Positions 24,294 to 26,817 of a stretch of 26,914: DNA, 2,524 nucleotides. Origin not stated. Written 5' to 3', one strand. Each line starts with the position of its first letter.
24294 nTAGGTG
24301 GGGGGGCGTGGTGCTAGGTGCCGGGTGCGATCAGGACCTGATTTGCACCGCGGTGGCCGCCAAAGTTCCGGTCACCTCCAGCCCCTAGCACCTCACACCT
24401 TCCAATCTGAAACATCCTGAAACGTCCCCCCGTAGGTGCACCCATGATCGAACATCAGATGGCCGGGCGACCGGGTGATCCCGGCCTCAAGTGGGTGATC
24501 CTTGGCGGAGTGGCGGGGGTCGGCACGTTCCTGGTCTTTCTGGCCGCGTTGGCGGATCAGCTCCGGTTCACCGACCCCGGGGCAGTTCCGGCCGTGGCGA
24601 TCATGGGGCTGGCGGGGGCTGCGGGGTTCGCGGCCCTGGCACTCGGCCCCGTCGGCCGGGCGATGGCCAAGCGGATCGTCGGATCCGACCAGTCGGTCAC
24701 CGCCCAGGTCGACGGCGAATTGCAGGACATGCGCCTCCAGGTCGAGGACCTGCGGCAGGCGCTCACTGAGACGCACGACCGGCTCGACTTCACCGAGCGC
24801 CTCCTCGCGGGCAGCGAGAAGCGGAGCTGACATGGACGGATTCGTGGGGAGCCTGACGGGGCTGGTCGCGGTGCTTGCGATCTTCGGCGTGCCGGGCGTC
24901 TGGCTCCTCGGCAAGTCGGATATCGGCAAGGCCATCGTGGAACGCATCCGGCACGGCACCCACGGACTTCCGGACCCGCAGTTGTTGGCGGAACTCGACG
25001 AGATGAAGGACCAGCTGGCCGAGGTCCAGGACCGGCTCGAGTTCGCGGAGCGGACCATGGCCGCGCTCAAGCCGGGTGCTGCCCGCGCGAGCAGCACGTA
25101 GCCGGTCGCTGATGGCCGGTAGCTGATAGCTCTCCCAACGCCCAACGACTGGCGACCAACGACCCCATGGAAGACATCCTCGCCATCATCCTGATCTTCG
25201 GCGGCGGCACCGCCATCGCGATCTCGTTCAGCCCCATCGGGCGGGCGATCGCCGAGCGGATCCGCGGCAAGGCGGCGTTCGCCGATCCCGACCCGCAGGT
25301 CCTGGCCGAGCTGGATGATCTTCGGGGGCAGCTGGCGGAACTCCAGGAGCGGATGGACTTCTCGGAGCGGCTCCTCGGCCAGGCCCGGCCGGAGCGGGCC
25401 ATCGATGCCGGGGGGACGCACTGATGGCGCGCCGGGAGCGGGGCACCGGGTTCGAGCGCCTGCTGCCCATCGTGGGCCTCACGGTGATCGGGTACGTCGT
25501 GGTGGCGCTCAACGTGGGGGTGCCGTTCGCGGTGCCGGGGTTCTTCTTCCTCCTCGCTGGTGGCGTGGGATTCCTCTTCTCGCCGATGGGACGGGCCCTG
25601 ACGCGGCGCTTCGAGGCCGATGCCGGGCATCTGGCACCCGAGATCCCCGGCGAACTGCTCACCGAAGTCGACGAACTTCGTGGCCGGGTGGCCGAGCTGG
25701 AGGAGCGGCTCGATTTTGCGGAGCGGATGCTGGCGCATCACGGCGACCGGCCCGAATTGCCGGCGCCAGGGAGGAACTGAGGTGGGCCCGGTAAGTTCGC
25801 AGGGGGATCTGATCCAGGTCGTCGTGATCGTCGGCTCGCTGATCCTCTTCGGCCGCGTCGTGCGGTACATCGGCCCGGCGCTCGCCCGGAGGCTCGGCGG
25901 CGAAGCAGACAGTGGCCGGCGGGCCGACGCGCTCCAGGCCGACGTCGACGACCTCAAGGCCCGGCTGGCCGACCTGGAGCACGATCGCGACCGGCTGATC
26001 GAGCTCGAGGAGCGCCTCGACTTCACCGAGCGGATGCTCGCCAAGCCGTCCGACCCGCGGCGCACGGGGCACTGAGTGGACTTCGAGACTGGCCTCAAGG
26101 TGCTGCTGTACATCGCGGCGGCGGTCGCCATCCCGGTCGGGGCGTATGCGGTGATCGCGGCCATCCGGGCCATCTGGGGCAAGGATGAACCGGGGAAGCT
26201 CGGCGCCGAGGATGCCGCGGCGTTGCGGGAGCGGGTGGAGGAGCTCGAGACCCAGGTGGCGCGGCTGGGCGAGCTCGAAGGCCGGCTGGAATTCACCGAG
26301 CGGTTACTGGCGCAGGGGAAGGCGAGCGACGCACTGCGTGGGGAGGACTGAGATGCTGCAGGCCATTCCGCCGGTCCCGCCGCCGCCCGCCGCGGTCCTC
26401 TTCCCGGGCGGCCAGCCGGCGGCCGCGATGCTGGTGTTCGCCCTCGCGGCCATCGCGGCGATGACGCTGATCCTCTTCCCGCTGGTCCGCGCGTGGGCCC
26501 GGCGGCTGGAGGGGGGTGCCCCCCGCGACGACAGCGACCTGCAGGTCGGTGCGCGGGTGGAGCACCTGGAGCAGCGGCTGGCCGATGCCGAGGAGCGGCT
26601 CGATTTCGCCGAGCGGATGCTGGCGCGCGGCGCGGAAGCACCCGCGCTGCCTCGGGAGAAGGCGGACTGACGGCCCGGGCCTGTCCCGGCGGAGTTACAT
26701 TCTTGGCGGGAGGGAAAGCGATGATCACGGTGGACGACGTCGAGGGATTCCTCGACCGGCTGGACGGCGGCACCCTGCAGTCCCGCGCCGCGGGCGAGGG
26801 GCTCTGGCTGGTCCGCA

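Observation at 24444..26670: Seven tandem, divergent paralogs of a small membrane coiled-coil protein (PspB-like array)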

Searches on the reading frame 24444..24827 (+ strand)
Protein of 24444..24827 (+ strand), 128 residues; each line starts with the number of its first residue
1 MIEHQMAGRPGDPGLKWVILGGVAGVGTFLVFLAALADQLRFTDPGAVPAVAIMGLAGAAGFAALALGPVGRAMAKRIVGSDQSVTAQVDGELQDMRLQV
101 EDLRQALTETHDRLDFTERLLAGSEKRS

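Call 4: search_protein_families(library=pfam, proteins=[window:24444-24827:+], max_evalue=1)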
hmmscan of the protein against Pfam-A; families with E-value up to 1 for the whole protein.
window:24444-24827:+ (128 aa): 1 family
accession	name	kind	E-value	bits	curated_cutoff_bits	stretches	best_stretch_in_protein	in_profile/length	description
PF19111.5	DUF5798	-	0.04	14.6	27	1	92-121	23-52/89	Family of unknown function (DUF5798)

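Call 5: search_protein_families(library=ncbifam, proteins=[window:24444-24827:+], max_evalue=1)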
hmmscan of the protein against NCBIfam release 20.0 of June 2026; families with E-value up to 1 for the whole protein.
window:24444-24827:+ (128 aa): 2 families
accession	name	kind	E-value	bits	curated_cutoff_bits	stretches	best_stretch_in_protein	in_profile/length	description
NF045657.1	MthfCyhylaseFchA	equivalog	0.024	14.1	275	1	31-110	9-75/207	methenyltetrahydrofolate cyclohydrolase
NF033478.1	YadA_autotrans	exception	0.19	10.6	750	1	50-95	120-165/459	trimeric autotransporter adhesin YadA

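Call 14: find_homologous_proteins(query=A1, max_evalue=0.001)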
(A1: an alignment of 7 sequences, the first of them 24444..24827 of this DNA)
Query A1 (7 sequences) (128 aa, profile of the alignment): 3448 proteins with E <= 0.001 among 8000 candidates; the best 120 are listed.
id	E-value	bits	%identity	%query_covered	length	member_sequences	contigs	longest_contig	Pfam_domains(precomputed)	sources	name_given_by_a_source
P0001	1.1e-27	114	33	56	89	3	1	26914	-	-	-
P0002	3.2e-27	112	38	43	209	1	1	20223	-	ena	-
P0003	1.6e-26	110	32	56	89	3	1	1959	-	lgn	-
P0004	2.9e-26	109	33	56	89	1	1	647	-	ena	-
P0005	6.2e-26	108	33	56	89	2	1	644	-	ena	-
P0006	1.6e-25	107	34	71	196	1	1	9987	-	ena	-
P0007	6.7e-25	105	30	56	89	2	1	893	-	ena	-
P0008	2.5e-23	100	96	100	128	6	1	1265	-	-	-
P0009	3.1e-23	100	95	100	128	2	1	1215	-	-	-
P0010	5.6e-23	99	31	56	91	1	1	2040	-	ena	-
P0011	8.2e-23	98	28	56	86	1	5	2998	-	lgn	-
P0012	1.0e-22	98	95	100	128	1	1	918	-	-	-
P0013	1.1e-22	98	28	56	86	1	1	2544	-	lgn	-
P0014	2.0e-22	97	34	56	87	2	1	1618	-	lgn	-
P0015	2.6e-22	97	28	56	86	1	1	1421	-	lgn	-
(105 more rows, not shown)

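Call 16: find_related_loci(query=A1, collection=genome_contigs, flank=6000)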
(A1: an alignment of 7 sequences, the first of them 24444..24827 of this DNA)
Query A1 (128 aa) in genome_contigs; peptide patterns used: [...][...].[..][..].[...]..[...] (x = any residue, [..] = any of these).
600 stretches matched a pattern (row limit reached: there are more); 333 encode a relative of the query (tblastn E <= 1e-3); the best 80 are kept; 79 distinct loci.
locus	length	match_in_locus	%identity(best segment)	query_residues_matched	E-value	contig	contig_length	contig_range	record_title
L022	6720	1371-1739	49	7-128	4e-33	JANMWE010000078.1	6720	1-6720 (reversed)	MAG: Gemmatimonadota bacterium isolate OTE_88_metabat_382 OTE_88_k141_2320322, whole genome shotgun sequence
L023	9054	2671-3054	44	1-128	9e-33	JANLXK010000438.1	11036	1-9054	MAG: Gemmatimonadota bacterium isolate OTE_20_concoct_375_sub OTE_20_k141_2888493, whole genome shotgun sequence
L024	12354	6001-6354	47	9-127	9e-30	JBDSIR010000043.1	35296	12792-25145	MAG: Gemmatimonadales bacterium isolate cluster1_bin.303 k127_12192063, whole genome shotgun sequence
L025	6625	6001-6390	47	1-128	7e-27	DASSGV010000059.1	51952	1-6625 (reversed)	MAG TPA_asm: Gemmatimonadales bacterium isolate SMAG_U1042 k141_472802, whole genome shotgun sequence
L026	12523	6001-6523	51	46-122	1e-16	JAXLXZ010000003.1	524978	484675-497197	MAG: Gemmatimonadales bacterium isolate STL-GEM5 C2.198.fa-3, whole genome shotgun sequence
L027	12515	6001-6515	43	46-128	8e-14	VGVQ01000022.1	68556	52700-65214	MAG: Gemmatimonadetes bacterium isolate K_Offshore_80m_m1_181 K_Offshore_80m_m1_181_Ga0194132_10000701, whole genome sho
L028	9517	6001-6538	38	41-126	3e-13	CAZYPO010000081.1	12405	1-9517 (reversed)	MAG TPA_asm: uncultured Gemmatimonas sp. isolate SRP119689_co1_89 genome assembly, contig: NODE_7556_length_12405_cov_20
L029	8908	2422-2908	45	46-122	6e-13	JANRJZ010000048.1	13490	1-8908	MAG: Gemmatimonadota bacterium isolate bins.22 k141_3349415, whole genome shotgun sequence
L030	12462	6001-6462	44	51-122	9e-13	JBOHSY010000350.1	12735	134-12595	MAG: Gemmatimonadales bacterium isolate M3-S_maxbin2.bin.142 k127_828990, whole genome shotgun sequence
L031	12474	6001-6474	44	51-122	1e-12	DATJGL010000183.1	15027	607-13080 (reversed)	MAG TPA_asm: Gemmatimonadales bacterium isolate SMAG_U15485 k141_3866752, whole genome shotgun sequence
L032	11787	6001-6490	44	46-122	3e-12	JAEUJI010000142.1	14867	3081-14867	MAG: Gemmatimonadetes bacterium isolate new MAG-65 k141_1734477, whole genome shotgun sequence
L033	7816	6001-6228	39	46-128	4e-12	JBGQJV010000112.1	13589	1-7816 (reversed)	MAG: Gemmatimonadota bacterium isolate OBJ2_061818_070_14 k141_1775999_length_13589_cov_20.8630, whole genome shotgun se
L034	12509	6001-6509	40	21-126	4e-12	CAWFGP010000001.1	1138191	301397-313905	MAG: uncultured Gemmatimonadales bacterium isolate MFD04944.bin.1.216 genome assembly, contig: contig_13722, whole genom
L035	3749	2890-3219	37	19-122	6e-12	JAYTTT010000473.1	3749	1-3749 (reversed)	MAG: Gemmatimonadota bacterium isolate GFS_5453 GFS_5453_472, whole genome shotgun sequence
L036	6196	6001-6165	53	68-122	6e-12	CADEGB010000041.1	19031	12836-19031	MAG: uncultured Gemmatimonadetes bacterium isolate Gemmatimonadetes sp. RBC063 genome assembly, contig: MAG063_41, whole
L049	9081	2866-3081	46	51-128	6e-11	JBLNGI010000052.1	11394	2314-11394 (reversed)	MAG: Gemmatimonadota bacterium isolate MAG24 PRJNA1068274_bin2_renamed_51, whole genome shotgun sequence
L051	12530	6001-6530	39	45-122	6e-11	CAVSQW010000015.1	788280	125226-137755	MAG: uncultured Gemmatimonadales bacterium isolate MFD05684.bin.2.73 genome assembly, contig: contig_81095, whole genome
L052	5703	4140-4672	40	48-122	5e-11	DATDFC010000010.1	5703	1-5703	MAG TPA_asm: Gemmatimonadales bacterium isolate SMAG_U216 k141_1387097, whole genome shotgun sequence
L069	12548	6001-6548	31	3-122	4e-10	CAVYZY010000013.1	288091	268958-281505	MAG: uncultured Gemmatimonadales bacterium isolate MFD02809.bin.1.312 genome assembly, contig: contig_99316, whole genom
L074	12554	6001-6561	38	48-126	4e-10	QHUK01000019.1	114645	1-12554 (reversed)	MAG: Gemmatimonadetes bacterium isolate AG3 14_0919_02_20cm_scaffold_78_curated, whole genome shotgun sequence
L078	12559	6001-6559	38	41-126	9e-10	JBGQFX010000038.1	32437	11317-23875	MAG: Gemmatimonadota bacterium isolate OBJ2_061818_090_41 k141_1588357_length_32437_cov_12.0000, whole genome shotgun se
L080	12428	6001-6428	44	61-122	1e-9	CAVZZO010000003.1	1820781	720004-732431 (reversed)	MAG: uncultured Gemmatimonadales bacterium isolate MFD01721.bin.1.83 genome assembly, contig: contig_6386, whole genome 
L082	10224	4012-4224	43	52-126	9e-10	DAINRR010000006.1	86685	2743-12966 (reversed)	MAG TPA_asm: Gemmatimonadales bacterium isolate CTOTU27645 NODE_39_length_86685_cov_9.150260, whole genome shotgun seque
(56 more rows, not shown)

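Call 19: search_protein_families(library=pfam, proteins=[L049:4591-5361:+, L051:9323-10405:+, L082:6968-7363:+, L074:8061-9158:+, L078:11658-12557:+, L052:2727-3140:+, L080:4257-4922:+, L051:5112-5882:+, L031:8082-8534:-, L069:10363-10842:-], max_evalue=0.001)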
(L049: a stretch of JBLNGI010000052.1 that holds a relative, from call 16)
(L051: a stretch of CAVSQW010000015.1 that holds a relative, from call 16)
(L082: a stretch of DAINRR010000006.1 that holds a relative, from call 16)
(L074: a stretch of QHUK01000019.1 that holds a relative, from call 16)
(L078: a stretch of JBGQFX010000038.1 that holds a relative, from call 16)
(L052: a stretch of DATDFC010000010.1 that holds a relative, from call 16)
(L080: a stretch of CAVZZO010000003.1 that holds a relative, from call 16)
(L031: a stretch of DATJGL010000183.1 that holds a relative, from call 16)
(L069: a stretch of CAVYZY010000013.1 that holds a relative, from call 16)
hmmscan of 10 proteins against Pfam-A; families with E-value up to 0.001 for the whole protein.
L049:4591-5361:+ (256 aa): 1 family
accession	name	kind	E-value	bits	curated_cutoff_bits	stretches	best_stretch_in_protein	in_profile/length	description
PF04012.17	PspA_IM30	-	3.2e-44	151.6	33.9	1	3-219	2-216/220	PspA/IM30 family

L051:9323-10405:+ (360 aa): 2 families
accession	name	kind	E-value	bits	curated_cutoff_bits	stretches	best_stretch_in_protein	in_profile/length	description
PF07755.17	DUF1611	-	2e-71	240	25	1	139-340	2-200/201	Domain of unknown function (DUF1611_C) P-loop domain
PF17396.8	DUF1611_N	-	2.3e-26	92.4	22.6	1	40-132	2-94/95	Domain of unknown function (DUF1611_N) Rossmann-like domain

L082:6968-7363:+ (131 aa): 1 family
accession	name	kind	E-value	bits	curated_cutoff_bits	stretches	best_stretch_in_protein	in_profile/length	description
PF22550.1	CesT_Tir_1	-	2.1e-25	89.6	27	1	9-127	10-127/131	CesT_Tir_1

L074:8061-9158:+ (365 aa): 1 family
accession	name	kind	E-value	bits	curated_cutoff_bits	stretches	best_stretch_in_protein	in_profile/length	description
PF01594.21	AI-2E_transport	-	2.7e-54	185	34.3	1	5-333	3-326/327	AI-2E family transporter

L078:11658-12557:+ (300 aa): 3 families
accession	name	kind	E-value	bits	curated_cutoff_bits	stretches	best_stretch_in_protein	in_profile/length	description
PF00005.33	ABC_tran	-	6.6e-19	69.3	25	1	68-207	3-137/137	ABC transporter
PF13304.12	AAA_21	-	0.0002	22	27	0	186-235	244-297/304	AAA domain, putative AbiEii toxin, Type IV TA system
PF13191.12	AAA_16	-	0.00046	21.2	32.6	1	75-204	23-140/167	AAA ATPase domain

L052:2727-3140:+ (137 aa): 0 families

L080:4257-4922:+ (221 aa): 2 families
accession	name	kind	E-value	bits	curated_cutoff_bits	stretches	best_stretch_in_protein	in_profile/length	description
PF03315.21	SDH_beta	-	6.2e-15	56.3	26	1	11-74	8-76/155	Serine dehydratase beta chain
PF01842.31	ACT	-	5.9e-07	29.6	27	1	148-209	3-65/66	ACT domain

L051:5112-5882:+ (256 aa): 0 families

L031:8082-8534:- (150 aa): 0 families

L069:10363-10842:- (159 aa): 0 families

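Call 86: search_protein_families(library=padloc, proteins=[window:24444-24827:+], max_evalue=0.01)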
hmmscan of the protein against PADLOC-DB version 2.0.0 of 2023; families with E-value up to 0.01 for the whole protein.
window:24444-24827:+ (128 aa): 0 families

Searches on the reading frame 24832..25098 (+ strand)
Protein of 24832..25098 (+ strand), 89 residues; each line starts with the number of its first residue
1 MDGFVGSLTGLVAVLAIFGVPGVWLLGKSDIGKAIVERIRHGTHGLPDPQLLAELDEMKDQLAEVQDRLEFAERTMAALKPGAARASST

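Call 4: search_protein_families(library=pfam, proteins=[window:24832-25098:+], max_evalue=1)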
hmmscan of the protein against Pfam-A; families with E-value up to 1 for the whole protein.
window:24832-25098:+ (89 aa): 1 family
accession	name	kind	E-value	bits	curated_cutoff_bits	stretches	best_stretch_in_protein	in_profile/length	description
PF00962.28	A_deaminase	-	0.15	11.5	27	1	36-59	213-236/330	Adenosine deaminase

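Call 5: search_protein_families(library=ncbifam, proteins=[window:24832-25098:+], max_evalue=1)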
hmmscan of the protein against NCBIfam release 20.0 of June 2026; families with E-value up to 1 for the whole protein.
window:24832-25098:+ (89 aa): 0 families

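Call 86: search_protein_families(library=padloc, proteins=[window:24832-25098:+], max_evalue=0.01)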
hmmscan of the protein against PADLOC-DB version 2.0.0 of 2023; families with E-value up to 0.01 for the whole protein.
window:24832-25098:+ (89 aa): 0 families

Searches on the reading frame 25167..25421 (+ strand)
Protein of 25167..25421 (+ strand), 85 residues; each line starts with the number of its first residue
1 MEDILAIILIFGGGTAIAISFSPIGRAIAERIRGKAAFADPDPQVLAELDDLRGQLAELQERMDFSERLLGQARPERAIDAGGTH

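Call 4: search_protein_families(library=pfam, proteins=[window:25167-25421:+], max_evalue=1)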
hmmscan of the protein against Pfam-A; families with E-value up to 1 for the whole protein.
window:25167-25421:+ (85 aa): 1 family
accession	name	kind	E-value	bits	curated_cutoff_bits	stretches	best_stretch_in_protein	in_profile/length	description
PF08990.16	Docking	-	0.015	15.4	20.9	1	45-61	13-29/29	Erythronolide synthase docking domain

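Call 5: search_protein_families(library=ncbifam, proteins=[window:25167-25421:+], max_evalue=1)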
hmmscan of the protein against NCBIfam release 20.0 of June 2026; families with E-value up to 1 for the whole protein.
window:25167-25421:+ (85 aa): 2 families
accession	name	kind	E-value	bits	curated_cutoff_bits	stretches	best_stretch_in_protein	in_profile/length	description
TIGR02976.1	phageshock_pspB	equivalog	0.0023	18.2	51.7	1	15-76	11-71/75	envelope stress response membrane protein PspB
NF040576.1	T2SS_GspM_XpsM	equivalog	0.025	14.2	60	1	7-78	10-80/180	type II secretion system protein GspM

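Call 86: search_protein_families(library=padloc, proteins=[window:25167-25421:+], max_evalue=0.01)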
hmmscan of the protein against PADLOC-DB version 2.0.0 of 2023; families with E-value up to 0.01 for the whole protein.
window:25167-25421:+ (85 aa): 0 families

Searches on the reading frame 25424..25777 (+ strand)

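Call 4: search_protein_families(library=pfam, proteins=[window:25424-25777:+], max_evalue=1)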
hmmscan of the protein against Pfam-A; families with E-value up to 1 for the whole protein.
window:25424-25777:+ (118 aa): 1 family
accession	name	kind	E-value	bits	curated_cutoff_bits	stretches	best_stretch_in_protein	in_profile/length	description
PF04508.17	Pox_A_type_inc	-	0.079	13.3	21.4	1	80-97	1-18/23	Viral A-type inclusion protein repeat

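Call 5: search_protein_families(library=ncbifam, proteins=[window:25424-25777:+], max_evalue=1)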
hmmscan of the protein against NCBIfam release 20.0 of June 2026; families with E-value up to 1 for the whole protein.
window:25424-25777:+ (118 aa): 0 families

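Call 86: search_protein_families(library=padloc, proteins=[window:25424-25777:+], max_evalue=0.01)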
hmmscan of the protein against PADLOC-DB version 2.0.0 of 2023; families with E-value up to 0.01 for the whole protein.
window:25424-25777:+ (118 aa): 0 families

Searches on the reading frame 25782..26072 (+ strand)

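Call 4: search_protein_families(library=pfam, proteins=[window:25782-26072:+], max_evalue=1)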
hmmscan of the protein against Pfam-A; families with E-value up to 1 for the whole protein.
window:25782-26072:+ (97 aa): 3 families
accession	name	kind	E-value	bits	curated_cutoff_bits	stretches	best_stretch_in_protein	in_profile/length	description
PF04102.17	SlyX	-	0.053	14.6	30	0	70-87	3-20/67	SlyX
PF23991.1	DUF7310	-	0.14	13.1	40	1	39-66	23-50/83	Coiled-coil region of unknown function (DUF7310)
PF05531.17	NPV_P10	-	0.16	12.9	29.8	1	48-87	20-66/75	Nucleopolyhedrovirus P10 protein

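Call 5: search_protein_families(library=ncbifam, proteins=[window:25782-26072:+], max_evalue=1)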
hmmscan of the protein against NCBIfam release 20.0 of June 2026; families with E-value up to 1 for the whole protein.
window:25782-26072:+ (97 aa): 3 families
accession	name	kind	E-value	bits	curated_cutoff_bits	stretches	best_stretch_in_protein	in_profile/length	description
NF002024.0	PRK00846.1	equivalog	0.018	15.2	90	1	70-91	14-35/78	hypothetical protein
NF045487.1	ASRP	equivalog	0.021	13.5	300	1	46-87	331-372/593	archaea-specific SMC-related protein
NF010510.0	PRK13922.11-5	equivalog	0.12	11.4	415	1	25-78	54-106/334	rod shape-determining protein MreC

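Call 86: search_protein_families(library=padloc, proteins=[window:25782-26072:+], max_evalue=0.01)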
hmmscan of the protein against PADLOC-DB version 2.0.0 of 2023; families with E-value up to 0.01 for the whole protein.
window:25782-26072:+ (97 aa): 0 families

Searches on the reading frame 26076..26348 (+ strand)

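Call 4: search_protein_families(library=pfam, proteins=[window:26076-26348:+], max_evalue=1)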
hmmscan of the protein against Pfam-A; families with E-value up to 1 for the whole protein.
window:26076-26348:+ (91 aa): 3 families
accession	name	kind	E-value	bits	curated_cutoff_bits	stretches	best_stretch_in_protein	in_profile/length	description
PF18548.6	MetOD2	-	0.03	14.7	30.6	1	35-72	47-85/88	Metanogen output domain 2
PF04899.17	MbeD_MobD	-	0.039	14.5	21.6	1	44-70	41-67/70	MbeD/MobD like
PF09278.17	MerR-DNA-bind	-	0.04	15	25.4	1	37-71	28-62/65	MerR, DNA binding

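Call 5: search_protein_families(library=ncbifam, proteins=[window:26076-26348:+], max_evalue=1)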
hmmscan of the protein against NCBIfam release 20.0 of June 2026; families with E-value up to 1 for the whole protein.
window:26076-26348:+ (91 aa): 0 families

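Call 86: search_protein_families(library=padloc, proteins=[window:26076-26348:+], max_evalue=0.01)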
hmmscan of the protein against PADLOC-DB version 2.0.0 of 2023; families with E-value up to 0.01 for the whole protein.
window:26076-26348:+ (91 aa): 0 families

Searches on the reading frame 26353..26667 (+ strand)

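Call 4: search_protein_families(library=pfam, proteins=[window:26353-26667:+], max_evalue=1)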
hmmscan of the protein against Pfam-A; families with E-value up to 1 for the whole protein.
window:26353-26667:+ (105 aa): 2 families
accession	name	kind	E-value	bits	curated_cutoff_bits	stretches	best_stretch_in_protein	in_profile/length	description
PF11471.13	Sugarporin_N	-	0.01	16.5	25.7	1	67-88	4-25/31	Maltoporin periplasmic N-terminal extension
PF08114.16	PMP1_2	-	0.18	12.1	22.3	1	22-54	7-39/43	ATPase proteolipid family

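Call 5: search_protein_families(library=ncbifam, proteins=[window:26353-26667:+], max_evalue=1)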
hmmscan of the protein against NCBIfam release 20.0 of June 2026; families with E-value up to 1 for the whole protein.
window:26353-26667:+ (105 aa): 0 families

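Call 86: search_protein_families(library=padloc, proteins=[window:26353-26667:+], max_evalue=0.01)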
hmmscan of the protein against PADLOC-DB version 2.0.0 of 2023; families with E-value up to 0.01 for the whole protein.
window:26353-26667:+ (105 aa): 0 families
